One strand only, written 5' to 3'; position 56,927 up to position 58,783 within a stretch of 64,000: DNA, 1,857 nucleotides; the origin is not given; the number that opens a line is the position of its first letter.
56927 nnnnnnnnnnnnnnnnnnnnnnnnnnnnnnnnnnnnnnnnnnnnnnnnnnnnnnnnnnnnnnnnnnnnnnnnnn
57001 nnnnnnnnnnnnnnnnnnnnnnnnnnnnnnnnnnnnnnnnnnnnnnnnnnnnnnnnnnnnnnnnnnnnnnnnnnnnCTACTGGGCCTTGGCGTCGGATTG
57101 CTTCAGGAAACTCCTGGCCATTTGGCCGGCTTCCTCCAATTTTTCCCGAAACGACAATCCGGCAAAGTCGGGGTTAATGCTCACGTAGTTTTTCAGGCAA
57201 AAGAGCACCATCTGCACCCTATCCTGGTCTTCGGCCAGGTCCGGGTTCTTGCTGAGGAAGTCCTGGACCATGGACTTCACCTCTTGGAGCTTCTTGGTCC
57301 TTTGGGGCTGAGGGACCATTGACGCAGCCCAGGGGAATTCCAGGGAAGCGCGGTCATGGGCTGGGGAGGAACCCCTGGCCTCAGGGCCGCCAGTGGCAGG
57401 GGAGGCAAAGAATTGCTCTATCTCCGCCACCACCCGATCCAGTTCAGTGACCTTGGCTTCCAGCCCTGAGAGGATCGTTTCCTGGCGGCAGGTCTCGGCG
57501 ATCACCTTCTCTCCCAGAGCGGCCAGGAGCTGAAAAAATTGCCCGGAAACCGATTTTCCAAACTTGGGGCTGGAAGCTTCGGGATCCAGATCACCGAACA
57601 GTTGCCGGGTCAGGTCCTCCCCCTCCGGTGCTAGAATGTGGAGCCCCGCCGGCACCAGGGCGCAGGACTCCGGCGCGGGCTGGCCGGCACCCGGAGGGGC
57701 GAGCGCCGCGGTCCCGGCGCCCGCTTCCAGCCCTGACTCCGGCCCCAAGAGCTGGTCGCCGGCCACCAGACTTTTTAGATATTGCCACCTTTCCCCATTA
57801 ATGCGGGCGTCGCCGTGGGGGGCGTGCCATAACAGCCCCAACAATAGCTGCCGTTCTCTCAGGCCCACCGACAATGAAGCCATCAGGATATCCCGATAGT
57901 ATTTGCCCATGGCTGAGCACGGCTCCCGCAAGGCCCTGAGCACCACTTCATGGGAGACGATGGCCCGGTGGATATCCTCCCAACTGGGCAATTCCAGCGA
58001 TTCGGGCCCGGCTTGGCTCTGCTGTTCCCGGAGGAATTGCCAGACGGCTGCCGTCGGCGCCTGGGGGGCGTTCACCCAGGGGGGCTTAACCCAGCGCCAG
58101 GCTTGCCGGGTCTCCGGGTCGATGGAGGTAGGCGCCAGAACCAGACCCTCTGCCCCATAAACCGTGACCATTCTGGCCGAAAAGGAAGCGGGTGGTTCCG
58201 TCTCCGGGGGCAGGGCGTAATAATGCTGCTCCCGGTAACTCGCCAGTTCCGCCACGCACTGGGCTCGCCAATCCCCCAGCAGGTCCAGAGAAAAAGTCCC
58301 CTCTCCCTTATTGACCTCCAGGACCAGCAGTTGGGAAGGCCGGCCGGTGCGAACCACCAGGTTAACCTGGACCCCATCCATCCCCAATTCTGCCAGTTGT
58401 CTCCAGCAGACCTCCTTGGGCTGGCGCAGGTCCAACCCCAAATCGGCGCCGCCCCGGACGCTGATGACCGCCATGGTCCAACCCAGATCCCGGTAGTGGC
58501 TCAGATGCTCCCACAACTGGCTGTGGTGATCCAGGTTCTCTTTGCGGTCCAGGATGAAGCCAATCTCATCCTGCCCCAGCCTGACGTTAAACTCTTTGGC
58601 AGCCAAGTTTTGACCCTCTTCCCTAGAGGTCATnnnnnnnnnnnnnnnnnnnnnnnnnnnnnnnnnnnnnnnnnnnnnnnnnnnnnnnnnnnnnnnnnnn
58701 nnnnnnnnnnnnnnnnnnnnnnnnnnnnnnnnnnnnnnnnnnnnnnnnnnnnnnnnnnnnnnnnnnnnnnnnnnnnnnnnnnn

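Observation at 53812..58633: Tight four-gene operon combining two predicted c-di-GMP receptor folds (PilZ, MshEN), a MinD/ParA ATPase, an AAA+ ATPase and a PrimPol-like protein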

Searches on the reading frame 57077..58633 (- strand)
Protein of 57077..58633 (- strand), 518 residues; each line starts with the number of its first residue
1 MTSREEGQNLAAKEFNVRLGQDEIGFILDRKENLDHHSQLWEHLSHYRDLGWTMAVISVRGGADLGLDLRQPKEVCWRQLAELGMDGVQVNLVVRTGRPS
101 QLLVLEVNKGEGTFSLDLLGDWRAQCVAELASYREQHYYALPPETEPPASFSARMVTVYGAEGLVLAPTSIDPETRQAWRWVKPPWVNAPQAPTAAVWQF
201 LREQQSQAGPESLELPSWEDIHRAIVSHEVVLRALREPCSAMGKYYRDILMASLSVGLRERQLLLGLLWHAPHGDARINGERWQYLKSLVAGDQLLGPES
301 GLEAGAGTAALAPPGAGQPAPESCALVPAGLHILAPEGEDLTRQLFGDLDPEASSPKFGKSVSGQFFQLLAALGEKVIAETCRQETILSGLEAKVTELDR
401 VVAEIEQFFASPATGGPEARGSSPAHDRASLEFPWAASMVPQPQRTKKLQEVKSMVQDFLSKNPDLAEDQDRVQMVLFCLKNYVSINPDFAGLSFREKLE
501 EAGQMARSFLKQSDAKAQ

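Call 3: search_protein_families(library=pfam, proteins=[window:57077-58633:-], max_evalue=1)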
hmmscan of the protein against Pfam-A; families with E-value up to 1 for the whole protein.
window:57077-58633:- (518 aa): 0 families

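Call 4: search_protein_families(library=ncbifam, proteins=[window:57077-58633:-], max_evalue=1)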
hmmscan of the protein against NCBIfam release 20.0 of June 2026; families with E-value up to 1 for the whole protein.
window:57077-58633:- (518 aa): 0 families

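Call 5: search_protein_families(library=padloc, proteins=[window:57077-58633:-], max_evalue=1)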
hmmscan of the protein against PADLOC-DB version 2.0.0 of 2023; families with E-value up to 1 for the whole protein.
window:57077-58633:- (518 aa): 0 families

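Call 18: find_homologous_proteins(query=window:57077-58633:-)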
Query window:57077-58633:- (518 aa): 227 proteins with E <= 0.001 among 8000 candidates; the best 120 are listed.
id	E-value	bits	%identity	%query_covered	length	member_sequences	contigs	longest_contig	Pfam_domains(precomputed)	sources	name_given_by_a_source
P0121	0.0e+0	1137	99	98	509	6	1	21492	-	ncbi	-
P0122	8.5e-250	848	76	97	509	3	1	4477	-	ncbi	-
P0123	5.3e-248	842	76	98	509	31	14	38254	-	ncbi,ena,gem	ncbi:MAG: hypothetical protein ABSA04_07755 [Desulfobaccales bacterium]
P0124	6.2e-248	842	76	98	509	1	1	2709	-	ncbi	-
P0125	1.8e-246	837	74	98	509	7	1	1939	PF09250.17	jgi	-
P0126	1.5e-241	821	72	98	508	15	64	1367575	PF09250.17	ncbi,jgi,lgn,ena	ncbi:MAG: hypothetical protein ABSC45_09510 [Desulfobaccales bacterium]|jgi:hypothetical protein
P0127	1.9e-239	814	72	99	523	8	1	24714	PF09250.17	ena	-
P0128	1.3e-217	742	68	97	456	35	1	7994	-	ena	-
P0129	6.6e-212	723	63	97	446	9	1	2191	-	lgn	-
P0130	3.2e-211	721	66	97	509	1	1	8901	-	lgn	-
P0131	3.3e-208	711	63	98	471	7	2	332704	-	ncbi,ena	-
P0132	2.8e-207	708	63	97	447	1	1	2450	-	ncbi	ncbi:MAG: hypothetical protein WAK96_14165 [Desulfobaccales bacterium]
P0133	1.5e-199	682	60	97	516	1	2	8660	-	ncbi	-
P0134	9.0e-194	663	62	97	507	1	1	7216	PF09250.17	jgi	jgi:hypothetical protein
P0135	2.6e-193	661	60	97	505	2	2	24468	-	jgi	-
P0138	8.4e-191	653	60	98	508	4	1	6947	PF09250.17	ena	-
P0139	9.2e-191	653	60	98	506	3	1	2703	PF09250.17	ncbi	-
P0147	1.5e-186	639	60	98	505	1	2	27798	PF09250.17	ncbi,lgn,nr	ncbi:MAG: bifunctional DNA primase/polymerase [Deltaproteobacteria bacterium]|nr:bifunctional DNA pr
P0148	4.2e-186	638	58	97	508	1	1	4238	PF09250.17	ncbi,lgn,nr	ncbi:MAG: bifunctional DNA primase/polymerase [Deltaproteobacteria bacterium]|nr:bifunctional DNA pr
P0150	2.8e-185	635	60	98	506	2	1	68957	PF09250.17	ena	-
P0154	8.9e-184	630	58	97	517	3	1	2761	PF09250.17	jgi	jgi:hypothetical protein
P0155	1.2e-182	626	59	98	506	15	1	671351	PF09250.17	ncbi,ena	-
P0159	8.3e-178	610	58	97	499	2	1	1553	PF09250.17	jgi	jgi:hypothetical protein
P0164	3.4e-167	575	55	96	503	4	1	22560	PF09250.17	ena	-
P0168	3.0e-156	539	55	91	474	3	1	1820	PF09250.17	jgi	jgi:hypothetical protein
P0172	7.0e-140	485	48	97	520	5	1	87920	PF09250.17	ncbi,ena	-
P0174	4.5e-136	473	47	97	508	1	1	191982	PF09250.17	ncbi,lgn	-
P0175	3.1e-135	470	47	97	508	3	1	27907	PF09250.17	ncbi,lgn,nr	ncbi:MAG: bifunctional DNA primase/polymerase [Syntrophobacterales bacterium]|nr:bifunctional DNA pr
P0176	1.3e-134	468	46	98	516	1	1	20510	PF09250.17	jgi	jgi:hypothetical protein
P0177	1.6e-134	468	47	97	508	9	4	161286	PF09250.17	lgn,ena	-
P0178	3.7e-134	466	48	97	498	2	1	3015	PF09250.17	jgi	jgi:hypothetical protein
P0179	3.8e-134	466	46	97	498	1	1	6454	PF09250.17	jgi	jgi:hypothetical protein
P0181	1.0e-133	465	46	97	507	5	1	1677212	PF09250.17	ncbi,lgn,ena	-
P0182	1.5e-133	464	48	97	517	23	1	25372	PF09250.17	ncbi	ncbi:MAG: bifunctional DNA primase/polymerase [Pseudomonadota bacterium]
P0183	6.0e-133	462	47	98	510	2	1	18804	PF09250.17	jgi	jgi:hypothetical protein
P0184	6.6e-133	462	47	97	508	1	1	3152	PF09250.17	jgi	jgi:hypothetical protein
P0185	1.5e-132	461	47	97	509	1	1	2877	PF09250.17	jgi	-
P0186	5.4e-132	459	46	97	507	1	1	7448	PF09250.17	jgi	jgi:hypothetical protein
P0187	5.5e-132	459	46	98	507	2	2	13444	PF09250.17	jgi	jgi:hypothetical protein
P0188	2.6e-131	457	46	97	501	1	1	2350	PF09250.17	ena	-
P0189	2.8e-131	457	46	97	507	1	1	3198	PF09250.17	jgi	jgi:hypothetical protein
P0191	3.9e-131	456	46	97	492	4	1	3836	PF09250.17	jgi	jgi:hypothetical protein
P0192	4.4e-131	456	45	98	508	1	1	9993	PF09250.17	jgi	jgi:hypothetical protein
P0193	4.8e-131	456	46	97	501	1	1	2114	PF09250.17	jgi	-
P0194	4.9e-131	456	47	97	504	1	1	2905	PF09250.17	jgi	jgi:hypothetical protein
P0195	5.2e-131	456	45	97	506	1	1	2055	PF09250.17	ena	-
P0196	6.3e-131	456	45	97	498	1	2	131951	PF09250.17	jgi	jgi:hypothetical protein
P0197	6.6e-131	456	47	96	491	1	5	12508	PF09250.17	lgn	-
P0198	7.1e-131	455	47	97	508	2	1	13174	PF09250.17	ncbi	-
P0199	9.9e-131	455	45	97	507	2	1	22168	PF09250.17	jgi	-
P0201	1.4e-130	455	46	97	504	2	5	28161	PF09250.17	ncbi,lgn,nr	ncbi:MAG: bifunctional DNA primase/polymerase [Deltaproteobacteria bacterium]|nr:bifunctional DNA pr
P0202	2.6e-130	454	46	97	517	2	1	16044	PF09250.17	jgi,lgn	jgi:hypothetical protein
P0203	2.9e-130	453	46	98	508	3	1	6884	PF09250.17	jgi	-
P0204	6.2e-130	452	46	97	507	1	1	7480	PF09250.17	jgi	jgi:hypothetical protein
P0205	8.4e-130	452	47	96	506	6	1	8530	PF09250.17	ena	-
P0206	8.6e-130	452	45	97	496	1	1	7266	PF09250.17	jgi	jgi:hypothetical protein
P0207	2.3e-129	451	45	97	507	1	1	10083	PF09250.17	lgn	-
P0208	2.6e-129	450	46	97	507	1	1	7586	PF09250.17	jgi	jgi:hypothetical protein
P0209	6.0e-129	449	45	97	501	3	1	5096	PF09250.17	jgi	jgi:hypothetical protein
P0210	6.5e-129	449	46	97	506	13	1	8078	PF09250.17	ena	-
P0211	6.8e-129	449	46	97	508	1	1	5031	PF09250.17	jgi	jgi:hypothetical protein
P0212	9.1e-129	449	47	97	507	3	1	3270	PF09250.17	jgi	-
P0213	9.2e-129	449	45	97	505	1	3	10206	PF09250.17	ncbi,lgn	-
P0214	2.0e-128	447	46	98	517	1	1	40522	PF09250.17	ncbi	-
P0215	2.2e-128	447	46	97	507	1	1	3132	PF09250.17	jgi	jgi:hypothetical protein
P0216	2.4e-128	447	45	97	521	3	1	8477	PF09250.17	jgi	jgi:hypothetical protein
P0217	3.0e-128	447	45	97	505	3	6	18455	PF09250.17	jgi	jgi:hypothetical protein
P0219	3.4e-128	447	45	96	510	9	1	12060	PF09250.17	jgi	-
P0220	3.5e-128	447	46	97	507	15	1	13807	PF09250.17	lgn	-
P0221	4.7e-128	446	46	97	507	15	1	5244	PF09250.17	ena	-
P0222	4.8e-128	446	46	97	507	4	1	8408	PF09250.17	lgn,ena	-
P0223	6.5e-128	446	45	97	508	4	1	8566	PF09250.17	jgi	jgi:hypothetical protein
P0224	6.5e-128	446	45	97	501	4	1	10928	PF09250.17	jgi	jgi:Bifunctional DNA primase/polymerase, N-terminal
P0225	6.8e-128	446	45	97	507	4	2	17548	PF09250.17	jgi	jgi:hypothetical protein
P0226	8.0e-128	445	45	97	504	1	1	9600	PF09250.17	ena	-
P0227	8.7e-128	445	44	97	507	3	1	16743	PF09250.17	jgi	jgi:hypothetical protein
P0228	1.3e-127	445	44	97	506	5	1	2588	PF09250.17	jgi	jgi:hypothetical protein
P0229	1.6e-127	444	45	97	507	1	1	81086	PF09250.17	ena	-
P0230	2.4e-127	444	45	97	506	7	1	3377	PF09250.17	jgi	jgi:hypothetical protein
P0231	2.7e-127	444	46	97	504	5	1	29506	PF09250.17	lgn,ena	-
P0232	3.4e-127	443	45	97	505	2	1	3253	PF09250.17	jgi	jgi:hypothetical protein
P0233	3.8e-127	443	46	96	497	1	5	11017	PF09250.17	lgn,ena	-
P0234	4.0e-127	443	44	97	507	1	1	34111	PF09250.17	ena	-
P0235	7.7e-127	442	46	96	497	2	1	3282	PF09250.17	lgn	-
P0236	8.6e-127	442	44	97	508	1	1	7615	PF09250.17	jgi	jgi:Bifunctional DNA primase/polymerase, N-terminal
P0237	9.0e-127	442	45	97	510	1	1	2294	PF09250.17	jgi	jgi:hypothetical protein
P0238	1.2e-126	442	45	96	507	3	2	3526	PF09250.17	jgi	-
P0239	1.5e-126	441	45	97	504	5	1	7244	PF09250.17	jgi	jgi:hypothetical protein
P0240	1.5e-126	441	45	97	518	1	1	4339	PF09250.17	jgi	jgi:hypothetical protein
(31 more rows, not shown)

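Call 24: search_protein_families(library=pfam, alignment_id=A2, max_evalue=0.01)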
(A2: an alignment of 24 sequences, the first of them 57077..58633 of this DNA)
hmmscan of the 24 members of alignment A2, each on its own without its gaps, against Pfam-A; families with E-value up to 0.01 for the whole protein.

A. member 1, window:57077-58633:- (518 aa): 0 families

B. families by the number of members that match (of 24 scanned): 2 families
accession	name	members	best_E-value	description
PF09250.16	Prim-Pol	20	5e-12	Bifunctional DNA primase/polymerase, N-terminal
PF21973.2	DUF6925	1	0.0044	Family of unknown function (DUF6925)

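Call 25: search_solved_structures(query=A2, max_evalue=1, show_alignments=3)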
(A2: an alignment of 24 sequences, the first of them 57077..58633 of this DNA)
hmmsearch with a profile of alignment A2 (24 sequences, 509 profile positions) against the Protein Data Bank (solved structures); distinct sequences matched with E-value up to 1: 1.
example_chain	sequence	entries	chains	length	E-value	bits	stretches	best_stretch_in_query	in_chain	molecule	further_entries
7n11_A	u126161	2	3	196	0.61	12.1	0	143-211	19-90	Leucine--tRNA ligase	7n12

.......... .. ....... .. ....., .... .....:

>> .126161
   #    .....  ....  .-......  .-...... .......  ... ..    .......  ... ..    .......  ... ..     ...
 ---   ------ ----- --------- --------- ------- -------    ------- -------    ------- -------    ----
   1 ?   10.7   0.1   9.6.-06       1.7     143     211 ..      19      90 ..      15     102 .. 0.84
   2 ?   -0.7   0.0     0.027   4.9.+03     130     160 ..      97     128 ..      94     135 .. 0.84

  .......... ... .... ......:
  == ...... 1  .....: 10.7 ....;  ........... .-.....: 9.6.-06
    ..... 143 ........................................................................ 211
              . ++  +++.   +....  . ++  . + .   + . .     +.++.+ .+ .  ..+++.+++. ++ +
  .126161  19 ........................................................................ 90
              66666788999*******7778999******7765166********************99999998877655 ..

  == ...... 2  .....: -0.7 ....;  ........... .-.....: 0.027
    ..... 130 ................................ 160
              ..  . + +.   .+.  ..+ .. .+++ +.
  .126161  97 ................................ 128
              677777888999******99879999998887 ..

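Call 39: find_related_loci(query=A2, collection=metagenome_contigs, flank=7000)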
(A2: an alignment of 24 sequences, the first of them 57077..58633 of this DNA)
Query A2 (518 aa) in metagenome_contigs; peptide patterns used: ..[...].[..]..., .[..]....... (x = any residue, [..] = any of these).
600 stretches matched a pattern (row limit reached: there are more); 125 encode a relative of the query (tblastn E <= 1e-3); the best 80 are kept; 80 distinct loci.
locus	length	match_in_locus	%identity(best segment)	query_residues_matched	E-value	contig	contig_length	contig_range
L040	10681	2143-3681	76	6-518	0e+0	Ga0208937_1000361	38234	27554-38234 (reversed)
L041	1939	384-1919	75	6-517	0e+0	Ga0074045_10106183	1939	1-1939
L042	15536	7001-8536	72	6-518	0e+0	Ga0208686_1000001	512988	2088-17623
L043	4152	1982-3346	67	6-512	0e+0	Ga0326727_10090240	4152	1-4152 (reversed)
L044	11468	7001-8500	60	10-512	0e+0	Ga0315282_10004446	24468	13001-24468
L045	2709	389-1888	59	10-512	0e+0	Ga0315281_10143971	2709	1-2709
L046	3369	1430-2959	59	1-512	0e+0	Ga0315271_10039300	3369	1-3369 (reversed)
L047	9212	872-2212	64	6-513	0e+0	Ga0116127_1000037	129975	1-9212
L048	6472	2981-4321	64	6-513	0e+0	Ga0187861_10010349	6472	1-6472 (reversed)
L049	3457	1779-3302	56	9-514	2e-175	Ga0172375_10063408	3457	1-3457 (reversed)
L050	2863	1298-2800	54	7-510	7e-177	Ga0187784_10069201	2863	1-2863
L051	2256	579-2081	53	7-510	7e-177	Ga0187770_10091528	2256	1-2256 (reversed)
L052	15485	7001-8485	54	10-513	4e-155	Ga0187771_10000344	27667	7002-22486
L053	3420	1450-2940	52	9-510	1e-160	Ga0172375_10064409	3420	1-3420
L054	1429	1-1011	76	181-518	1e-168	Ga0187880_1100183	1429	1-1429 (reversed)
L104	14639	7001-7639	68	286-518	3e-80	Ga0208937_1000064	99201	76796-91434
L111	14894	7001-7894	40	3-294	9e-68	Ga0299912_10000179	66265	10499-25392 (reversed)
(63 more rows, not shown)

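Call 59: search_protein_families(library=pfam, proteins=[L104:6233-7642:+, L104:10079-11017:+, L104:8047-8460:+, L111:6947-8407:+, L111:8398-9063:+, L111:9097-10107:+], max_evalue=0.01)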
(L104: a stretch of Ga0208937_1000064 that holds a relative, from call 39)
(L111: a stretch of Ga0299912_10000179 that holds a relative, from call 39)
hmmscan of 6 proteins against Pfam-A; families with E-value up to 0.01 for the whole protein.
L104:6233-7642:+ (469 aa): 3 families
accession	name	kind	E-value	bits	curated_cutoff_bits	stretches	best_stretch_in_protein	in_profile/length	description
PF13487.12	HD_5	-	4.9e-41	140.8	27.2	1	32-196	3-170/170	HD domain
PF01966.28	HD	-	7e-19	68.7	22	1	44-165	2-116/116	HD domain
PF08668.18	HDOD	-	2.1e-05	24.6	22.9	1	37-133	89-195/196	HDOD domain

L104:10079-11017:+ (312 aa): 7 families
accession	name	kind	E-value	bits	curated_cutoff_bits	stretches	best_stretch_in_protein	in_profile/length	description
PF00990.26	GGDEF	-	4.8e-42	143.9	23.8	1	149-305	1-161/161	Diguanylate cyclase, GGDEF domain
PF08448.16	PAS_4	-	3e-12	47.2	23.1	1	21-134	1-107/110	PAS fold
PF00989.32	PAS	-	8.3e-11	42.3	22.6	1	17-126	3-107/113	PAS fold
PF13426.13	PAS_9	-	1.5e-10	41.7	27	1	27-133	3-102/103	PAS domain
PF13188.13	PAS_8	-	8.3e-08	32.3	21.8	1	17-70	3-52/65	PAS domain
PF13596.12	PAS_10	-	6.2e-05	24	22.1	1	20-131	4-104/106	PAS domain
PF12860.13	PAS_7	-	0.0047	17.5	27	0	21-74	1-54/115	PAS fold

L104:8047-8460:+ (137 aa): 17 families
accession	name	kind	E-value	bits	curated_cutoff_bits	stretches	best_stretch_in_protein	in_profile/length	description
PF07719.23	TPR_2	-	1.7e-11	43.7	27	2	95-127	1-33/34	Tetratricopeptide repeat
PF13414.12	TPR_11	-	2.6e-10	40.3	26.8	1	71-108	4-41/42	TPR repeat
PF13428.12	TPR_14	-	5.8e-10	39.3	23.5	1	62-102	2-42/44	Tetratricopeptide repeat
PF00515.34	TPR_1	-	3e-09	36.7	27.8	1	70-93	10-33/34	Tetratricopeptide repeat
PF13432.12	TPR_16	-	3.4e-09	37.4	32.7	1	70-127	6-63/65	Tetratricopeptide repeat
PF13181.12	TPR_8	-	1.5e-08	34.5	25.7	1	70-93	10-33/34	Tetratricopeptide repeat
PF14559.12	TPR_19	-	2.2e-08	34.7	25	1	75-128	5-58/68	Tetratricopeptide repeat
PF13431.12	TPR_17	-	2.3e-06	27.9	24.4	0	84-109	2-27/34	Tetratricopeptide repeat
PF13176.12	TPR_7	-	9.3e-05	22.7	27.9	1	67-93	5-31/36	Tetratricopeptide repeat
PF13374.12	TPR_10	-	0.00015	22.1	27.5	0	69-89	10-30/42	Tetratricopeptide repeat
PF13429.12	TPR_15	-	0.00015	21.7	26.2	1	26-100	108-185/280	Tetratricopeptide repeat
PF23914.1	TPR_CcmH_CycH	-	0.00021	21.6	42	1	55-100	44-89/158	Cytochrome c-type biogenesis protein H TPR domain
PF13424.12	TPR_12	-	0.00048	20.7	30.1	1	71-121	13-71/77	Tetratricopeptide repeat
PF13371.12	TPR_9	-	0.00087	19.7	35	1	75-116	9-50/73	Tetratricopeptide repeat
PF03704.23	BTAD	-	0.00094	20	22.1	1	73-123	74-124/146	Bacterial transcriptional activator domain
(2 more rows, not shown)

L111:6947-8407:+ (486 aa): 1 family
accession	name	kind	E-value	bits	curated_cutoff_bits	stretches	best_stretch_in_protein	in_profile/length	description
PF09250.16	Prim-Pol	-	8.7e-06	26.7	22.8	1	61-209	2-154/158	Bifunctional DNA primase/polymerase, N-terminal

L111:8398-9063:+ (221 aa): 1 family
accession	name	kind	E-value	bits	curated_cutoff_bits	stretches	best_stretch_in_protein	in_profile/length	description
PF07238.19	PilZ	-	0.0004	21.1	22.5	1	41-126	23-99/102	PilZ domain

L111:9097-10107:+ (336 aa): 7 families
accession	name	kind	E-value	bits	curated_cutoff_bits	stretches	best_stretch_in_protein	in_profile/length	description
PF01656.29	CbiA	-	1.2e-14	54.7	25.4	1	13-279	3-124/125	CobQ/CobB/MinD/ParA nucleotide binding domain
PF10609.15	ParA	-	7.2e-14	52.2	27.1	1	10-159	5-153/246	NUBPL iron-transfer P-loop NTPase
PF13614.12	AAA_31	-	2e-07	31.6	27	1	12-126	5-124/177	AAA domain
PF06564.18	CBP_BcsQ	-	1.1e-05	25.5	21.3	0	180-298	115-231/234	Cellulose biosynthesis protein BcsQ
PF00142.24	Fer4_NifH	-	2.5e-05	24.3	25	1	16-82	7-76/271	4Fe-4S iron sulfur cluster binding proteins, NifH/frxC family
PF02374.21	ArsA_ATPase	-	0.00078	19.2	24.3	1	15-46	7-38/305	Anion-transporting ATPase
PF09140.17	MipZ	-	0.0063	16.3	20.7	1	13-64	5-56/262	ATPase MipZ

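Call 74: search_dna_similar(query=P0182, collection=phages, mode=protein, max_evalue=1, max_rows=10)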
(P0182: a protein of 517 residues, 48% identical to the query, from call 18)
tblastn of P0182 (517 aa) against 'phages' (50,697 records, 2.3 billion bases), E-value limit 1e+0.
Records with a match: 1; places in all: 1; records where one place covers at least 80% of the query: 0.
Best place of each record, by identity: <60% 1.
By first word of the organism name: Caudoviricetes 1.
By host as written in the record: - 1.
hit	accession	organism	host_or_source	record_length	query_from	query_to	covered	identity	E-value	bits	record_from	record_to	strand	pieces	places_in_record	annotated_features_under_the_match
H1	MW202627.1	Caudoviricetes sp.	Manatee Spring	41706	84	165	16%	30.5%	4e-1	40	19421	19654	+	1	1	replicative helicase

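Call 75: get_annotated_region(hit=H1, flank=2500)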
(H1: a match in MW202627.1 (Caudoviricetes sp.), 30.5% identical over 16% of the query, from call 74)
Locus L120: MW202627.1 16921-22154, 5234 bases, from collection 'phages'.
description: Podoviridae sp. isolate ctjLE16, complete genome.
organism: Caudoviricetes sp. (NCBI taxid 2832643)
taxonomy: Viruses; Duplodnaviria; Heunggongvirae; Uroviricota; Caudoviricetes
host: -; source: Manatee Spring; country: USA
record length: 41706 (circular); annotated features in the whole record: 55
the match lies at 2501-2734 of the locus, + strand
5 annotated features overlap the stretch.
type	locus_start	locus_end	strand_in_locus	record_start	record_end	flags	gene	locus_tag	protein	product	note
CDS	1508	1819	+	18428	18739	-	-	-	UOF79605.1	Z-DNA-binding protein 1/Z-DNA complex-binding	-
CDS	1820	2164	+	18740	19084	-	-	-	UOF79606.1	hypothetical protein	-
CDS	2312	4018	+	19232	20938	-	-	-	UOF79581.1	replicative helicase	-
CDS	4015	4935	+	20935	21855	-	-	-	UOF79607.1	hypothetical protein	-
CDS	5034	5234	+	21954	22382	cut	-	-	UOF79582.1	endonuclease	-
